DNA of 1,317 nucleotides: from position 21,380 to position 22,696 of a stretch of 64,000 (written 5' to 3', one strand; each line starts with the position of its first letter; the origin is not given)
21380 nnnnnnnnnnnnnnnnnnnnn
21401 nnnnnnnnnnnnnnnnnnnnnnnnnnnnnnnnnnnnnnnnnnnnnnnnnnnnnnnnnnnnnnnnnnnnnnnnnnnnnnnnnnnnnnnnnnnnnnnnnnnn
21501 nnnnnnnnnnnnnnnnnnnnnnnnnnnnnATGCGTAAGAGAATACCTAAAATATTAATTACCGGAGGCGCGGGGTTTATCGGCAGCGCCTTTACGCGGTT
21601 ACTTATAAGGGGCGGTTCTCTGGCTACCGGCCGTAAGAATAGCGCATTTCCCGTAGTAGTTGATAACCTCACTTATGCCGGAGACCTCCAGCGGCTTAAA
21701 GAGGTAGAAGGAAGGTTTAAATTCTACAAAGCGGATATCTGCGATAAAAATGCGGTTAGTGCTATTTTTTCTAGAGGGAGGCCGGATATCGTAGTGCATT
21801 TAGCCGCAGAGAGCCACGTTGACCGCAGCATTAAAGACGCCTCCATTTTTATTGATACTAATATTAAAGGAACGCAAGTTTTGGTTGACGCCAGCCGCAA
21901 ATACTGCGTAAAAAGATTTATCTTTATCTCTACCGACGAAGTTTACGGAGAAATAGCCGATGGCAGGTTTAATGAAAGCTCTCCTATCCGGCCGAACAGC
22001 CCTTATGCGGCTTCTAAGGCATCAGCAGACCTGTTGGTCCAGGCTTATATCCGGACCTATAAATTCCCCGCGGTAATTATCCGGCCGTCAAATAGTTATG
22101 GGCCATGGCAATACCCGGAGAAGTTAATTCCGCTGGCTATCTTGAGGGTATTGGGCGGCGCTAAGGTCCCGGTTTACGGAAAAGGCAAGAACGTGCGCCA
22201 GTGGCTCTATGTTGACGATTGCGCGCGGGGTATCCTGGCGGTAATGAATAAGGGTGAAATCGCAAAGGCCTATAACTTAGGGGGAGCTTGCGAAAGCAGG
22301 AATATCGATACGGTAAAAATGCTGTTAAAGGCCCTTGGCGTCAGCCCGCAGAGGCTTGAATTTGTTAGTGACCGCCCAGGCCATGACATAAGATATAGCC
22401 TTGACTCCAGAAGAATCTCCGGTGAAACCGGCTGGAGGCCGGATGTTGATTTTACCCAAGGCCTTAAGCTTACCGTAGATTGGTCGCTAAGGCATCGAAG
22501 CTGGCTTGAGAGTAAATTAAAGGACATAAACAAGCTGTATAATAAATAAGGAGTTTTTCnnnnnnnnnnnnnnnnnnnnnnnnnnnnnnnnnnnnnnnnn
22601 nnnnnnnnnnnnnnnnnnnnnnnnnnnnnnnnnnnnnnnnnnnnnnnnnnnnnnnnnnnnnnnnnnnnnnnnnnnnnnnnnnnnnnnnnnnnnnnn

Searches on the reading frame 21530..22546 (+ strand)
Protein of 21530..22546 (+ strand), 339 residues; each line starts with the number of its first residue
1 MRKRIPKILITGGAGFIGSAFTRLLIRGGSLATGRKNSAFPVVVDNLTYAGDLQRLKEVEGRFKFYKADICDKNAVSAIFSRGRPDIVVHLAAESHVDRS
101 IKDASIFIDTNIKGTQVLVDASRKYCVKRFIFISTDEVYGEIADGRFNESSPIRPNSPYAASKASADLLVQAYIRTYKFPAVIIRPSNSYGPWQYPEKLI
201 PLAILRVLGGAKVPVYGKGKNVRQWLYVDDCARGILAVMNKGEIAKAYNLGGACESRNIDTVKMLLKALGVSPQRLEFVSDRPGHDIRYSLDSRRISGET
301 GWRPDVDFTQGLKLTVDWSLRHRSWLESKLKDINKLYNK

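Call 66: search_protein_families(library=ncbifam, proteins=[window:21530-22546:+], max_evalue=0.00001)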
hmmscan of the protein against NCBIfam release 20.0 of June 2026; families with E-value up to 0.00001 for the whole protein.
window:21530-22546:+ (339 aa): 26 families (the best 25 are shown)
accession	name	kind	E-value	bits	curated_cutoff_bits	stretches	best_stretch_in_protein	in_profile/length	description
TIGR01181.1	dTDP_gluc_dehyt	equivalog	6.1e-119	396.8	365.1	1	7-327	1-319/321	dTDP-glucose 4,6-dehydratase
NF007582.0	PRK10217.1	equivalog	2.2e-95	319.7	698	1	7-327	3-339/355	dTDP-glucose 4,6-dehydratase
NF007490.0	PRK10084.1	subfamily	2.5e-95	319.5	649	1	7-328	2-343/361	dTDP-glucose 4,6-dehydratase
TIGR04180.1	EDH_00030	hypoth_equivalog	2.3e-44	151.7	475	1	8-272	1-259/297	NAD-dependent 4,6-dehydratase LegB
TIGR01179.1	galE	equivalog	8.2e-39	133.3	262.3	1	7-323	1-329/332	UDP-glucose 4-epimerase GalE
TIGR02622.1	CDP_4_6_dhtase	equivalog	4.3e-30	105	278.45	1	7-320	6-331/352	CDP-glucose 4,6-dehydratase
NF007956.0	PRK10675.1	subfamily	9.8e-25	87.4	394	1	7-322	2-332/338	UDP-glucose 4-epimerase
NF047922.1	GDPFucSynFcl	equivalog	1.3e-21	77.4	500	1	67-323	36-305/308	GDP-L-fucose synthase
NF011728.1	PRK15181.1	equivalog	1.8e-20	73.3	760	1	7-328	17-346/348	Vi polysaccharide biosynthesis UDP-N-acetylglucosaminuronic acid C-4 epimerase TviC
TIGR02197.1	heptose_epim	equivalog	2.7e-20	72.8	274.6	1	8-278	1-268/316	ADP-glyceromanno-heptose 6-epimerase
NF043036.1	ErythonDh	equivalog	3.2e-19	69.3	325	1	7-186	2-183/321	D-erythronate dehydrogenase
TIGR03466.1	HpnA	hypoth_equivalog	5.3e-19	68.3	367.65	1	7-253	2-231/327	hopanoid-associated sugar epimerase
TIGR01472.1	gmd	equivalog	1.5e-16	60.5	415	1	8-182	3-178/342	GDP-mannose 4,6-dehydratase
TIGR01214.1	rmlD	equivalog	7.1e-16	58.1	224.05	1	7-191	1-152/285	dTDP-4-dehydrorhamnose reductase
NF042422.1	oxyalk_red_OleD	equivalog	2.2e-15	56.9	580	1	7-269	2-250/329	2-alkyl-3-oxoalkanoate reductase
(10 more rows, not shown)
